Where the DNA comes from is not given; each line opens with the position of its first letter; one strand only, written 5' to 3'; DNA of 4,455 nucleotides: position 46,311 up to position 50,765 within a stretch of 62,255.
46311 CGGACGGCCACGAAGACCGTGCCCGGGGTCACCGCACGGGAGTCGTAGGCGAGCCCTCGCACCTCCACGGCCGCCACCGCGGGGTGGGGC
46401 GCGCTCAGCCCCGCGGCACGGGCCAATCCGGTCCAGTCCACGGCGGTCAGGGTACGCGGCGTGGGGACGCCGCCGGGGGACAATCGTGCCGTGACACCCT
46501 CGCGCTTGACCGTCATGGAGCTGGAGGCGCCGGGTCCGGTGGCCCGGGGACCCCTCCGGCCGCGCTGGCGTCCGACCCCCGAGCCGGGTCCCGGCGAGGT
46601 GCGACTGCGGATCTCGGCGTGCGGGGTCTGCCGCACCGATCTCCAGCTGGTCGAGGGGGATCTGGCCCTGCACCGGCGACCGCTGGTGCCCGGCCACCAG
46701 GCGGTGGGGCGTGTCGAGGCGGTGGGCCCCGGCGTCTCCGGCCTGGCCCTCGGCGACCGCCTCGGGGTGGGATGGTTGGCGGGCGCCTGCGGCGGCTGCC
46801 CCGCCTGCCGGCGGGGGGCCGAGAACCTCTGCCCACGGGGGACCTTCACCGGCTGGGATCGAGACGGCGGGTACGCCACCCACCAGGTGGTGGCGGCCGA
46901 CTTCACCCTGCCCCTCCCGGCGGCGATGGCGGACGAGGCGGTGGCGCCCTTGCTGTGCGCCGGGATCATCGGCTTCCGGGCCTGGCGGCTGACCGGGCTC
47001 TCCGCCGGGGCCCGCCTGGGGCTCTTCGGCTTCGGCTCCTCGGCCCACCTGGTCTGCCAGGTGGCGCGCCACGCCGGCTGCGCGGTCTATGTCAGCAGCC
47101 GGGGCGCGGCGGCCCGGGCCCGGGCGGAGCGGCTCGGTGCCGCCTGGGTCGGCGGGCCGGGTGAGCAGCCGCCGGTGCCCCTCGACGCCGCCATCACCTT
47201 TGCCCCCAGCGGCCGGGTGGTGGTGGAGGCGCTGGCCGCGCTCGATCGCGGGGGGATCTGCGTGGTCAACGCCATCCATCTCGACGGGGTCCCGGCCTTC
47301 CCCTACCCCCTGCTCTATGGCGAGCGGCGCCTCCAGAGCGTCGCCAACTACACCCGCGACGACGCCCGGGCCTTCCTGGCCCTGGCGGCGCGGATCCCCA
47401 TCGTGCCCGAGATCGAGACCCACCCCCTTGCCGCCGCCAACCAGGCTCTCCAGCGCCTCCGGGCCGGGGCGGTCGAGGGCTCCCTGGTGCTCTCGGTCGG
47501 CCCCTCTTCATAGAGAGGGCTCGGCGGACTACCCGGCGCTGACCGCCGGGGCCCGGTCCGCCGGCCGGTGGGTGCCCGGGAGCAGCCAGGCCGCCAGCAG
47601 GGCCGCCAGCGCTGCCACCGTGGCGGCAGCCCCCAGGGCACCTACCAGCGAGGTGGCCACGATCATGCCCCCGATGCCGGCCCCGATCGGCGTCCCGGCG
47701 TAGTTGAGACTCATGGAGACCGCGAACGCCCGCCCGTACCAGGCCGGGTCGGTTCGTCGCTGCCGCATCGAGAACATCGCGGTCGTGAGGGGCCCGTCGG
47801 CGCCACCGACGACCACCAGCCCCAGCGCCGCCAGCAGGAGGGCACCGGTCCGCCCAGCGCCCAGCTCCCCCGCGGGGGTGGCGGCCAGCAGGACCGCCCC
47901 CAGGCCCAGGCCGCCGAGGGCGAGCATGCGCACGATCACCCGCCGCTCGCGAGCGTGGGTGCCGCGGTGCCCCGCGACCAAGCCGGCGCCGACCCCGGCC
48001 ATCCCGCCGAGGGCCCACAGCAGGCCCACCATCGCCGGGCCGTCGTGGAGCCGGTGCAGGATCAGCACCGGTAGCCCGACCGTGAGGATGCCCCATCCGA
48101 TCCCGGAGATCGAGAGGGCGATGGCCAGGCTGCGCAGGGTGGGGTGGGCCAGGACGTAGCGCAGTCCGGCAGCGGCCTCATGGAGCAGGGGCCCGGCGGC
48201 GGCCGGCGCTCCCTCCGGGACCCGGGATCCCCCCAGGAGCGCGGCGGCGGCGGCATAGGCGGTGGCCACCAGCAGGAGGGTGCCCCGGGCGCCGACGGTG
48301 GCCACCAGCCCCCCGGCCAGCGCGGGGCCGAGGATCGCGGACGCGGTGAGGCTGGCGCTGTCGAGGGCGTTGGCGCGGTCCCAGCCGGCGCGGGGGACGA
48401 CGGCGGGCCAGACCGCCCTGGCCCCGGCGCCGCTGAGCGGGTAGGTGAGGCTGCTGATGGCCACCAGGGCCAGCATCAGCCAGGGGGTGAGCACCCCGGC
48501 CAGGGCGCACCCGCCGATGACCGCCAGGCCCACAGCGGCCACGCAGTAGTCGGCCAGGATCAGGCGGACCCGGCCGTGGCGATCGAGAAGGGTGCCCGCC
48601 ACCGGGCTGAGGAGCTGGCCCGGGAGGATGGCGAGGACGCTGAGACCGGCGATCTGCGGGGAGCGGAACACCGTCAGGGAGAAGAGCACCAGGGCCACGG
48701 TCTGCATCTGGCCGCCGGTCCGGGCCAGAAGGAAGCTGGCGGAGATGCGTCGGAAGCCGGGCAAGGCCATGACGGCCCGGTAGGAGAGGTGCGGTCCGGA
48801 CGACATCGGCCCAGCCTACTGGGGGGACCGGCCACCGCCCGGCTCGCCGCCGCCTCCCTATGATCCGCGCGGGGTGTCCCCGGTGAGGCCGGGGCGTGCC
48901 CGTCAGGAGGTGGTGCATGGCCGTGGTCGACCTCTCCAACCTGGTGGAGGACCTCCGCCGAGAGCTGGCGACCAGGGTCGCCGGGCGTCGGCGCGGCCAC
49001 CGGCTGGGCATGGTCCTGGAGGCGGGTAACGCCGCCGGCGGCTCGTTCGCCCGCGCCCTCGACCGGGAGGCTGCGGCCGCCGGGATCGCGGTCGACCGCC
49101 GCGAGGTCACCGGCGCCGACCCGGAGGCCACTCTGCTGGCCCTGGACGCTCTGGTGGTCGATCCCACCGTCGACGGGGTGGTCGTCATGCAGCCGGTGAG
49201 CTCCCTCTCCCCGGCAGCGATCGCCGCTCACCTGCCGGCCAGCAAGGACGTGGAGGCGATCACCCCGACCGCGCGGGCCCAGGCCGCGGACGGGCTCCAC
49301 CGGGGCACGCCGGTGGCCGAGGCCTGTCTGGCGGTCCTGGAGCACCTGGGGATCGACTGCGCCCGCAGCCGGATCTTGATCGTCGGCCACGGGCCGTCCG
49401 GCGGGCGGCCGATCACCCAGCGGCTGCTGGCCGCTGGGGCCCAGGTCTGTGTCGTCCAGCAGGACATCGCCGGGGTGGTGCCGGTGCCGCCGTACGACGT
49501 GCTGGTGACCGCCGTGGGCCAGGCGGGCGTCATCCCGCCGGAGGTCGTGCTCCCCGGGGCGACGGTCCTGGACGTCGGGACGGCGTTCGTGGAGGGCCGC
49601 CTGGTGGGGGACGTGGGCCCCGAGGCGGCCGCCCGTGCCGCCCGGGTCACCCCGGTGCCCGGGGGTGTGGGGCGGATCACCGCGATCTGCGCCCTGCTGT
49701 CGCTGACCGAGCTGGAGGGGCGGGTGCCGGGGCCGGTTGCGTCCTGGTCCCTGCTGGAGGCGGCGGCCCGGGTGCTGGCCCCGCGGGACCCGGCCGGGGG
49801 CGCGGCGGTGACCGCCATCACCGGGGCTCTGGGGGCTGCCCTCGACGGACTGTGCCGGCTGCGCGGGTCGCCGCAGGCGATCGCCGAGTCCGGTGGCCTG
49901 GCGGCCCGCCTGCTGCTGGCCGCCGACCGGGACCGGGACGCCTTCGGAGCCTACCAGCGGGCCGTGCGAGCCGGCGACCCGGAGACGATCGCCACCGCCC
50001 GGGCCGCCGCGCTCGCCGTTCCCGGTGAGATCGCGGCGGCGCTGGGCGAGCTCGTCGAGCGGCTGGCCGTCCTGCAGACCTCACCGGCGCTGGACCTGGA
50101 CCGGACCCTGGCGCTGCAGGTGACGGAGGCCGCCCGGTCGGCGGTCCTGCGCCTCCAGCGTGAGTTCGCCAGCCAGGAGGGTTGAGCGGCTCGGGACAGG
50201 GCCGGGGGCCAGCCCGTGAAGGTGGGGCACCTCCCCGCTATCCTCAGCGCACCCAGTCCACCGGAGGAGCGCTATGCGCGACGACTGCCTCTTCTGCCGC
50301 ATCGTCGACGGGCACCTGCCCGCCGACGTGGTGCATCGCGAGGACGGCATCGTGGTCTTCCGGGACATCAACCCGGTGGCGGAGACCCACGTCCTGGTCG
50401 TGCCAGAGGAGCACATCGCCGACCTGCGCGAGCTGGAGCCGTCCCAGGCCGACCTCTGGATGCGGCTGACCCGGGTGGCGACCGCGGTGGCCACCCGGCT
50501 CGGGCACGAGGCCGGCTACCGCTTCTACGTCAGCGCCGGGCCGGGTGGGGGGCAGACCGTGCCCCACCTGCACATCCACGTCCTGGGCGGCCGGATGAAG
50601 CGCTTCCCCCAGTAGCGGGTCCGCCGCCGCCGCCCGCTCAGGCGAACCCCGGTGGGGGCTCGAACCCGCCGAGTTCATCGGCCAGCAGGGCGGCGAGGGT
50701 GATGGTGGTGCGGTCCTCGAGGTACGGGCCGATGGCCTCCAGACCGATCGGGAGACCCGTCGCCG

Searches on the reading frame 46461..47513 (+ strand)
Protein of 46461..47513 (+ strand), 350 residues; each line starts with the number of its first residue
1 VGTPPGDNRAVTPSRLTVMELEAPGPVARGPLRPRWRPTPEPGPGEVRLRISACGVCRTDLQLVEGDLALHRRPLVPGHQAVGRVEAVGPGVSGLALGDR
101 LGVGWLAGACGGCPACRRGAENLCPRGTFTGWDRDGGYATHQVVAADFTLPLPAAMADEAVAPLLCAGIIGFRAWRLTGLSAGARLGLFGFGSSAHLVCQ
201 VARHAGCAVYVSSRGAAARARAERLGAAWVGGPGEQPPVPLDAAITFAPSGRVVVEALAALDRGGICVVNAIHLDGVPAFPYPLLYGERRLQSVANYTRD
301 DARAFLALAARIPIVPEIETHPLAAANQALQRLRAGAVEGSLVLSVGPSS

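Call 35: search_protein_families(library=pfam, proteins=[window:46461-47513:+])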
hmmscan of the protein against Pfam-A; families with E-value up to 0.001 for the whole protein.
window:46461-47513:+ (350 aa): 2 families
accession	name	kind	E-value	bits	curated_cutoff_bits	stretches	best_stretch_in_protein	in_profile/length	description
PF08240.17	ADH_N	-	4.4e-27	94.8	23.5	1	43-153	1-103/104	Alcohol dehydrogenase GroES-like domain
PF00107.32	ADH_zinc_N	-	1.1e-08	35.5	31.8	1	196-310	4-128/129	Zinc-binding dehydrogenase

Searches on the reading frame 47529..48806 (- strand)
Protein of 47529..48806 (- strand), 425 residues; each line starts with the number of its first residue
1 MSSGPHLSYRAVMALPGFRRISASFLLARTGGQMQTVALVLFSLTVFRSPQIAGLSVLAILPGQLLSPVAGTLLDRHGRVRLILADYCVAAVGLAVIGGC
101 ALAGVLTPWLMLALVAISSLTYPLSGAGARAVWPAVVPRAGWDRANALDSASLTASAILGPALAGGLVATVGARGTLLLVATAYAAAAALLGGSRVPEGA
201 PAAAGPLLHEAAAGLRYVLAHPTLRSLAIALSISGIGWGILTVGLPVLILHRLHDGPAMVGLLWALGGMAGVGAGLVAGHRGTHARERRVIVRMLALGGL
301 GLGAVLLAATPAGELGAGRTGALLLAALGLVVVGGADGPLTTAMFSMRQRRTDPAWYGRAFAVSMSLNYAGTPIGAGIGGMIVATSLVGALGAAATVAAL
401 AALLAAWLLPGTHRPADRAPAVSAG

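Call 35: search_protein_families(library=pfam, proteins=[window:47529-48806:-])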
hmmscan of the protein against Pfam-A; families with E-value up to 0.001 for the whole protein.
window:47529-48806:- (425 aa): 2 families
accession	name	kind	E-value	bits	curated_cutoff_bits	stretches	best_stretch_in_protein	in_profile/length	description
PF07690.21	MFS_1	-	5.9e-24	85.1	33.4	2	23-371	3-342/347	Major Facilitator Superfamily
PF05977.19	MFS_3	-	2.8e-14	52.9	27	1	16-405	10-390/524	Transmembrane secretion effector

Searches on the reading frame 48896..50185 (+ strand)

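Call 35: search_protein_families(library=pfam, proteins=[window:48896-50185:+])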
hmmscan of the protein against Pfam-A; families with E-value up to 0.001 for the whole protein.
window:48896-50185:+ (429 aa): 2 families
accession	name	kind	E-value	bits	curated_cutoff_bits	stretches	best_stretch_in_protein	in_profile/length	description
PF02882.25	THF_DHG_CYH_C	-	3.2e-24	85.5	27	1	139-268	18-150/160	Tetrahydrofolate dehydrogenase/cyclohydrolase, NAD(P)-binding domain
PF00763.28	THF_DHG_CYH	-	4.7e-07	30.5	32.8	1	15-120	5-115/115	Tetrahydrofolate dehydrogenase/cyclohydrolase, catalytic domain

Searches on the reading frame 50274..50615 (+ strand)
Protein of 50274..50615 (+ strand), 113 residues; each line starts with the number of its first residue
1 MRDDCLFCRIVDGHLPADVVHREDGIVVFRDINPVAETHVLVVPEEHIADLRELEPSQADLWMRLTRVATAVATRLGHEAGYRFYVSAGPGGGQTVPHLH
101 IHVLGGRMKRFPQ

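Call 35: search_protein_families(library=pfam, proteins=[window:50274-50615:+])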
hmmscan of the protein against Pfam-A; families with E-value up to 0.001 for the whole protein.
window:50274-50615:+ (113 aa): 2 families
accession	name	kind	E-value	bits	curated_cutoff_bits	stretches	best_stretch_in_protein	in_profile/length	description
PF01230.28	HIT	-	1.9e-23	83.4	21.5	1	15-107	4-96/98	HIT domain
PF11969.13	DcpS_C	-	3.1e-22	79.6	24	1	5-105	2-101/114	Scavenger mRNA decapping enzyme C-term binding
